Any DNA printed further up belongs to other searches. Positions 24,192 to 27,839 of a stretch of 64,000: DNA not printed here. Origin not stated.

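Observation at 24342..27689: Giant HdrA with a complete GltD/NfnB-like module inserted between the N-terminal and FAD/ferredoxin domains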

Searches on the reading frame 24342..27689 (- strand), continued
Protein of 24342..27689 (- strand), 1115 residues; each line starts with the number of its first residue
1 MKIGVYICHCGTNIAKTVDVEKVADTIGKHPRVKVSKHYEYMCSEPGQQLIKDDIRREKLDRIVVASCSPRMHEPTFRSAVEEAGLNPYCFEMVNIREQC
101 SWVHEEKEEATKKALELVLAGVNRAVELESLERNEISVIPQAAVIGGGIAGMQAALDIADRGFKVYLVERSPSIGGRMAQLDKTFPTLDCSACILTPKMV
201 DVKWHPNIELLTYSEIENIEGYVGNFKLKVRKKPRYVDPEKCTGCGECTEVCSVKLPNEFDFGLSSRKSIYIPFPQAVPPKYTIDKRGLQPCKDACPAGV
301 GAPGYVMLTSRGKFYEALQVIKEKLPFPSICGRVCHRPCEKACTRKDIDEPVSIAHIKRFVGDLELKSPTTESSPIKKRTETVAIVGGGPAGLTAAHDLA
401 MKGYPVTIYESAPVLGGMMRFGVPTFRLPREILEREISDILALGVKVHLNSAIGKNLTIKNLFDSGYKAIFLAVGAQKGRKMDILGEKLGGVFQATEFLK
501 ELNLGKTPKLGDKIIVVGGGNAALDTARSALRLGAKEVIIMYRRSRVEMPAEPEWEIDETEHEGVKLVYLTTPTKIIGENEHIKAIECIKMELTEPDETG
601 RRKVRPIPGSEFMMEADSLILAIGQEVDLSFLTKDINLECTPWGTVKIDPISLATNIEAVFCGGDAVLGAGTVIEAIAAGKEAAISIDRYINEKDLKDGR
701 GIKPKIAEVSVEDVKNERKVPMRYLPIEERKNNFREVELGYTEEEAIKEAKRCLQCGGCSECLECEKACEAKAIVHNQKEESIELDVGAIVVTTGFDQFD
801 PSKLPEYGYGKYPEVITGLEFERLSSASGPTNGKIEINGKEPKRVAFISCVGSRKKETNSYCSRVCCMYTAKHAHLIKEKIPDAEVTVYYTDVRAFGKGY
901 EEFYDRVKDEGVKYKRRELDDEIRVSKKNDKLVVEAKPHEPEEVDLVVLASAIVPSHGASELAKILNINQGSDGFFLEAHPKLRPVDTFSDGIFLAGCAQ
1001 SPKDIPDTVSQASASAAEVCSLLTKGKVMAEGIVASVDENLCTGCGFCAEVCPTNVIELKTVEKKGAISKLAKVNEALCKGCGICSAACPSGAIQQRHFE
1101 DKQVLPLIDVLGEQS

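Call 16: find_related_loci(query=window:24342-27689:-, collection=genome_contigs, flank=10000)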
Query window:24342-27689:- (1115 aa) in genome_contigs; peptide patterns used: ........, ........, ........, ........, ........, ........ (x = any residue, [..] = any of these).
599 stretches matched a pattern (row limit reached: there are more); 598 encode a relative of the query (tblastn E <= 1e-3); the best 80 are kept; 79 distinct loci.
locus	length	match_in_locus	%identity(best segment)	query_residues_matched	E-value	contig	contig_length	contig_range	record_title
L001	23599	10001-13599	50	2-1112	0e+0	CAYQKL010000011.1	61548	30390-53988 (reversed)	MAG TPA_asm: uncultured bacterium isolate binchicken_co274_33 genome assembly, contig: NODE_1239_length_61548_cov_12.033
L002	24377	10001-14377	45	2-1109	0e+0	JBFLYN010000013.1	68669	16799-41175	MAG: Bacillota bacterium isolate MAG086 MAG086_13, whole genome shotgun sequence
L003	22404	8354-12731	45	1-1101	0e+0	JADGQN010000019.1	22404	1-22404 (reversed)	MAG: Syntrophobacterales bacterium isolate Chersky.21_67 contig-100_484, whole genome shotgun sequence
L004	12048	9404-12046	41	142-955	0e+0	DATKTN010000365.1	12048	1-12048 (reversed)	MAG TPA_asm: Anaerolineae bacterium isolate SMAG_U14082 k141_157861, whole genome shotgun sequence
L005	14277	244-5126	64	1-1112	8e-145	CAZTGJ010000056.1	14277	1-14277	MAG TPA_asm: uncultured Thermoplasmata archaeon isolate SRP077602_co5_212 genome assembly, contig: NODE_19476_length_142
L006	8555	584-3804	59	242-1109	2e-131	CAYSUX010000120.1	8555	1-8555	MAG TPA_asm: uncultured archaeon isolate SRP077602_co7_2 genome assembly, contig: NODE_35813_length_8555_cov_5.119059, w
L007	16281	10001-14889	62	1-1108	1e-138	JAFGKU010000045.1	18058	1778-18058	MAG: Spirochaetales bacterium isolate Zod_Metabat.353 k87_3011345, whole genome shotgun sequence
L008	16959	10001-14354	66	1-1111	5e-125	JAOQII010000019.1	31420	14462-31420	MAG: Candidatus Syntrophoarchaeum sp. isolate 12019_3 NODE_19, whole genome shotgun sequence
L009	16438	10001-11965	65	2-1111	9e-114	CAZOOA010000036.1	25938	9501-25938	MAG TPA_asm: uncultured Desulfovibrionaceae bacterium isolate binchicken_co32_322 genome assembly, contig: NODE_2529_len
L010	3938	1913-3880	60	2-1111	1e-114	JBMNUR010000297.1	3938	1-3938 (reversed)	MAG: Peptococcales bacterium isolate SBF912SR1HQ0049 scaffold_78438_c1, whole genome shotgun sequence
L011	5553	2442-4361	60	2-1108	9e-112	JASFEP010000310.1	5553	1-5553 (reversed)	MAG: Candidatus Aminicenantes bacterium isolate D0606M12metaG_Bin_51 D0606M12metaG_FD_scaffold_5046_c1, whole genome sho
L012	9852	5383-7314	61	2-1109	2e-111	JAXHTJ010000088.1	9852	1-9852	MAG: Halobacteriota archaeon isolate MAG21_tar_biofilm MAG21_90, whole genome shotgun sequence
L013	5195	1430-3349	59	2-1108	4e-110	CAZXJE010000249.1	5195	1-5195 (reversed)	MAG TPA_asm: uncultured Eubacteriales bacterium isolate SRP068000_co2_124 genome assembly, contig: NODE_24240_length_519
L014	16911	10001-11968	61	2-1111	3e-109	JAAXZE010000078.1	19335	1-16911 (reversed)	MAG: Clostridia bacterium isolate AS01afH2WH_13 15896_AS01, whole genome shotgun sequence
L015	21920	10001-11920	59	2-1108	7e-109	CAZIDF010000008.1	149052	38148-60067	MAG TPA_asm: uncultured Eubacteriales bacterium isolate SRP185410_co2_332 genome assembly, contig: NODE_46_length_149052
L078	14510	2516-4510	60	2-1115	1e-102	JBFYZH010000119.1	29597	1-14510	MAG: Candidatus Krumholzibacteriota bacterium isolate PPR_0430 k121_2615102, whole genome shotgun sequence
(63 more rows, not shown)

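Call 17: find_encoding_contigs(protein=window:24342-27689:-, flank=10000, max_places=4)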
Protein window:24342-27689:- (1115 aa): no gene with exactly this product is on record in the collection.

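Call 18: find_encoding_contigs(protein=P0001, flank=10000, max_places=4)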
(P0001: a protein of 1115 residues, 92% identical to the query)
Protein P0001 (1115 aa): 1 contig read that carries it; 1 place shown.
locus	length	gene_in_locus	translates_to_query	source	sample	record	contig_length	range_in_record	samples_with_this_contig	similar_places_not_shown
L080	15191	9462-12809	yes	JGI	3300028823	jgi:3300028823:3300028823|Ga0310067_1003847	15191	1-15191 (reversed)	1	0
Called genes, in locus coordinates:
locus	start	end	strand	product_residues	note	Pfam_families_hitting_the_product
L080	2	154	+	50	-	?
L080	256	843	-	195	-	PF06695:Sm_multidrug_ex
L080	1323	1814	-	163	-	-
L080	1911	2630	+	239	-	PF02463:SMC_N (faint), PF00005:ABC_tran, PF13304:AAA_21 (faint)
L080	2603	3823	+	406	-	PF01458:SUFBD_core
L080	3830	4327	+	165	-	PF02662:FlpD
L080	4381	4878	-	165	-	PF01750:HycI (weak)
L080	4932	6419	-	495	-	PF27537:HoxH, PF00374:NiFeSe_Hases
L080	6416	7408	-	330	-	PF01058:Oxidored_q6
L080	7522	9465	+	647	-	PF00890:FAD_binding_2 (weak), PF07992:Pyr_redox_2 (faint), PF12831:FAD_oxidored, PF13450:NAD_binding_8 (faint), PF12838:Fer4_7 (weak), PF13187:Fer4_9, PF14697:Fer4_21, PF00037:Fer4 (weak), +2 more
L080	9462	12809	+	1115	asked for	PF07992:Pyr_redox_2 (weak), PF00890:FAD_binding_2 (weak), PF14691:Fer4_20, PF07992:Pyr_redox_2, PF13450:NAD_binding_8, PF13738:Pyr_redox_3, PF00037:Fer4, PF12838:Fer4_7, +20 more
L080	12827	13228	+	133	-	PF02662:FlpD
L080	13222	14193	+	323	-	PF04432:FrhB_FdhB_C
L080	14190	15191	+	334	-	?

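Call 19: list_cluster_members(proteins=[P0001, P0005, P0034, P0035, P0041, P0047, P0054, P0075, P0080, P0065])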
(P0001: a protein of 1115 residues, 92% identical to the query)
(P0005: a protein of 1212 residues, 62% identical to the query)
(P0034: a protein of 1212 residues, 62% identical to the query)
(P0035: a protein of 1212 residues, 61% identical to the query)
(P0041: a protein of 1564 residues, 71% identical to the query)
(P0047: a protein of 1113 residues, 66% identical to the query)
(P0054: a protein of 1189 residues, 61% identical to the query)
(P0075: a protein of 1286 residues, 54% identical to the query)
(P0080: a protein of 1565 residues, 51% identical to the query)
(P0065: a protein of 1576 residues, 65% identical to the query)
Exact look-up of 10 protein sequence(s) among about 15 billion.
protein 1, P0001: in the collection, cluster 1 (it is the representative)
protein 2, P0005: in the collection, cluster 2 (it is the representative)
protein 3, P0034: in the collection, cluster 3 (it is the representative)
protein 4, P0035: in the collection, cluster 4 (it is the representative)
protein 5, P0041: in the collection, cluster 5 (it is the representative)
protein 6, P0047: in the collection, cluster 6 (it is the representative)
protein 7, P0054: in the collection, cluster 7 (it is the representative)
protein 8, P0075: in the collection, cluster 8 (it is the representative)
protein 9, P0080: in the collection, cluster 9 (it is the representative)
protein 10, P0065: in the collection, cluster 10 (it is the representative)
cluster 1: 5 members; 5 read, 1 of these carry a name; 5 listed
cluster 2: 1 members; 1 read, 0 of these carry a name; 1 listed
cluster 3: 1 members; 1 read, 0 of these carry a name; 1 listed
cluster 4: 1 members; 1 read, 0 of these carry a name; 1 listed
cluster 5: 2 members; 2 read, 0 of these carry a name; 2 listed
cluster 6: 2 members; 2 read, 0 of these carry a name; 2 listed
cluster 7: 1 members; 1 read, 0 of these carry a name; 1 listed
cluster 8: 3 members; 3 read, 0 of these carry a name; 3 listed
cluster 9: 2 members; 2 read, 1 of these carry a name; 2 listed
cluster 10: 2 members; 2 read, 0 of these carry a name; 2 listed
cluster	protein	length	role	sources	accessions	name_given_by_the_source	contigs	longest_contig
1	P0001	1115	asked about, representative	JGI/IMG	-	-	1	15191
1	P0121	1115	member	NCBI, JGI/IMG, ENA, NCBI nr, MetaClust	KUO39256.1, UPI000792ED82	MAG: hypothetical protein AVW05_01060 [Hadesarchaea archaeon DG-33] | status=active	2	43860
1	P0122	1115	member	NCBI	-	-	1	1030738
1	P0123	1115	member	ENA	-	-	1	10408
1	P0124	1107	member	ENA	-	-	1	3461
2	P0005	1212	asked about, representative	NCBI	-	-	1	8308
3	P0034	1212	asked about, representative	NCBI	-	-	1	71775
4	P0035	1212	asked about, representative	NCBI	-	-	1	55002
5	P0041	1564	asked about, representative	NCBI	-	-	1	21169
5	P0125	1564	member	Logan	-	-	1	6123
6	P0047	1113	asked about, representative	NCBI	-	-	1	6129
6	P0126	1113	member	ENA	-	-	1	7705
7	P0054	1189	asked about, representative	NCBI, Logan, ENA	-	-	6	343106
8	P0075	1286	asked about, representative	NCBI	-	-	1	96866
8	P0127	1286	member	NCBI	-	-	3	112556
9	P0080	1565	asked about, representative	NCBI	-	-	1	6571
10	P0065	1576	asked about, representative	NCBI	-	-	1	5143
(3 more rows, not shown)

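Call 40: find_encoding_contigs(protein=P0122, flank=3000, max_places=3)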
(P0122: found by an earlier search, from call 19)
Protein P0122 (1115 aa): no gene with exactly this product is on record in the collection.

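Call 41: find_encoding_contigs(protein=P0047, flank=8000, max_places=2)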
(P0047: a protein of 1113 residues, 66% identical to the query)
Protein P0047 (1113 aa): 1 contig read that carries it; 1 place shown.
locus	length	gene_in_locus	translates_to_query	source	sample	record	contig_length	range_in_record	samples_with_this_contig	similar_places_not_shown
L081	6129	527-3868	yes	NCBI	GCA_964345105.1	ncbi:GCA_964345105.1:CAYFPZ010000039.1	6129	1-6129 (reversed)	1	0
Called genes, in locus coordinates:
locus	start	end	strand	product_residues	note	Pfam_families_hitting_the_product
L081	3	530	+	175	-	?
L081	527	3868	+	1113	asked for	PF00890:FAD_binding_2 (weak), PF12831:FAD_oxidored (weak), PF13450:NAD_binding_8 (weak), PF14691:Fer4_20, PF07992:Pyr_redox_2, PF13450:NAD_binding_8, PF00037:Fer4, PF12838:Fer4_7, +20 more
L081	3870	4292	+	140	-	PF02662:FlpD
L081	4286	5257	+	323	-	PF04432:FrhB_FdhB_C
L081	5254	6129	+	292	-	?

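Call 42: find_encoding_contigs(protein=P0086, flank=8000, max_places=2)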
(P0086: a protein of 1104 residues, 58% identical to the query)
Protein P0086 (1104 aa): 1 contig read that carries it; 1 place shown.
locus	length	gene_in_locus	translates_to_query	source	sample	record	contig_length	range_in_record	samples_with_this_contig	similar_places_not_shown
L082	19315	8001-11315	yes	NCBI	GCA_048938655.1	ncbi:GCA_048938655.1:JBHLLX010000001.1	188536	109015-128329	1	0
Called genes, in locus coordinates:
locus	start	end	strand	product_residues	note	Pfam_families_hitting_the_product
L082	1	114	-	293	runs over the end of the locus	PF02754:CCG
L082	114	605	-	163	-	PF13183:Fer4_8, PF13237:Fer4_10 (faint), PF13187:Fer4_9, PF13534:Fer4_17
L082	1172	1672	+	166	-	PF01750:HycI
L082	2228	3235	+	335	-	PF01058:Oxidored_q6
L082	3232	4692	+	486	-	PF27537:HoxH, PF00374:NiFeSe_Hases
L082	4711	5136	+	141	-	PF02662:FlpD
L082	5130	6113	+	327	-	PF12838:Fer4_7 (faint), PF00037:Fer4 (faint), PF12797:Fer4_2 (faint), PF13187:Fer4_9 (faint), PF13237:Fer4_10 (faint), PF13183:Fer4_8, PF13534:Fer4_17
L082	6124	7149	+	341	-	PF13534:Fer4_17 (faint), PF12838:Fer4_7 (faint), PF13484:Fer4_16 (faint), PF13187:Fer4_9 (faint), PF14697:Fer4_21 (faint), PF00037:Fer4 (faint), PF13183:Fer4_8 (weak), PF17179:Fer4_22, +2 more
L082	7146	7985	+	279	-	PF00970:FAD_binding_6 (weak), PF00175:NAD_binding_1, PF10418:DHODB_Fe-S_bind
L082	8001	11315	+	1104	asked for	PF12831:FAD_oxidored, PF13450:NAD_binding_8 (weak), PF00037:Fer4, PF12797:Fer4_2 (weak), PF14691:Fer4_20, PF07992:Pyr_redox_2, PF13450:NAD_binding_8, PF12838:Fer4_7, +16 more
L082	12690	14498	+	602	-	PF01512:Complex1_51K, PF10531:SLBB (weak), PF10589:NADH_4Fe-4S, PF00037:Fer4 (weak), PF13237:Fer4_10 (weak), PF14697:Fer4_21 (weak), PF25160:LdpA_Fe-S-bd (weak), PF12838:Fer4_7, +2 more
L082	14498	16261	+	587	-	PF13510:Fer2_4, PF12797:Fer4_2 (faint), PF13187:Fer4_9 (faint), PF12838:Fer4_7 (weak), PF14697:Fer4_21 (weak), PF00037:Fer4 (weak), PF12837:Fer4_6 (weak), PF12838:Fer4_7, +3 more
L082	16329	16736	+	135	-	PF02662:FlpD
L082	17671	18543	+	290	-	PF01058:Oxidored_q6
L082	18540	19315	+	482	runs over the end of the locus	PF27537:HoxH, PF00374:NiFeSe_Hases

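Call 43: find_encoding_contigs(protein=P0093, flank=8000, max_places=2)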
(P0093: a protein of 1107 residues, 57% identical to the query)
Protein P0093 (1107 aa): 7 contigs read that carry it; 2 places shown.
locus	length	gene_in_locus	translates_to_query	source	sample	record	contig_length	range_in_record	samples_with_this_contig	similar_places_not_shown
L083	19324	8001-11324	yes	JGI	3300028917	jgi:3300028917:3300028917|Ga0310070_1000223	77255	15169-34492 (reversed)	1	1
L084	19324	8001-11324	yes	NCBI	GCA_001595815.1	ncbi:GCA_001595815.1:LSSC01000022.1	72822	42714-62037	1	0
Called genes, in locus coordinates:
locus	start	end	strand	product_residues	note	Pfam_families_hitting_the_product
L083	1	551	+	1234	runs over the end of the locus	PF00989:PAS, PF13426:PAS_9, PF00989:PAS, PF08448:PAS_4, PF13188:PAS_8, PF13426:PAS_9, PF00989:PAS, PF08448:PAS_4, +17 more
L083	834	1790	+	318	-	PF00005:ABC_tran, PF13304:AAA_21 (weak), PF13732:DrrA1-3_C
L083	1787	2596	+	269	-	PF01061:ABC2_membrane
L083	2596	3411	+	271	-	PF01061:ABC2_membrane, PF12698:ABC2_membrane_3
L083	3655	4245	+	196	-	PF07929:PRiA4_ORF3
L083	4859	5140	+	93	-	PF02662:FlpD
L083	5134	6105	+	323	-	PF13187:Fer4_9 (faint), PF00037:Fer4 (faint), PF12797:Fer4_2 (faint), PF13237:Fer4_10 (faint), PF13183:Fer4_8 (weak), PF13534:Fer4_17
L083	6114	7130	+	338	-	PF13484:Fer4_16 (faint), PF14697:Fer4_21 (faint), PF00037:Fer4 (faint), PF13237:Fer4_10 (faint), PF17179:Fer4_22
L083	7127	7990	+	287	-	PF00970:FAD_binding_6 (weak), PF00175:NAD_binding_1, PF10418:DHODB_Fe-S_bind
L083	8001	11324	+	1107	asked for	PF01266:DAO (weak), PF12831:FAD_oxidored (weak), PF13450:NAD_binding_8 (weak), PF14691:Fer4_20, PF07992:Pyr_redox_2, PF13450:NAD_binding_8 (weak), PF13738:Pyr_redox_3, PF14697:Fer4_21, +13 more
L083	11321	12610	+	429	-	PF07992:Pyr_redox_2 (faint), PF01134:GIDA (faint), PF12831:FAD_oxidored, PF13450:NAD_binding_8 (faint), PF01257:2Fe-2S_thioredx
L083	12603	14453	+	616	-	PF01512:Complex1_51K, PF10531:SLBB (weak), PF10589:NADH_4Fe-4S, PF00037:Fer4, PF12838:Fer4_7, PF13187:Fer4_9 (weak), PF13237:Fer4_10, PF14697:Fer4_21, +2 more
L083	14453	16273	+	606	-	PF13510:Fer2_4, PF12797:Fer4_2 (faint), PF12837:Fer4_6 (faint), PF12838:Fer4_7 (weak), PF14697:Fer4_21 (weak), PF00037:Fer4 (weak), PF12838:Fer4_7, PF13187:Fer4_9 (weak), +3 more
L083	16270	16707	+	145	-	PF02662:FlpD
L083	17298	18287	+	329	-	PF00930:DPPIV_N (faint), PF26550:Tricorn_2nd, PF26549:Tricorn_N, PF07676:PD40, PF26549:Tricorn_N (weak), PF07676:PD40 (weak)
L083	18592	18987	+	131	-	-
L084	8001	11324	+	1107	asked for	PF01266:DAO (weak), PF12831:FAD_oxidored (weak), PF13450:NAD_binding_8 (weak), PF14691:Fer4_20, PF07992:Pyr_redox_2, PF13450:NAD_binding_8 (weak), PF13738:Pyr_redox_3, PF14697:Fer4_21, +13 more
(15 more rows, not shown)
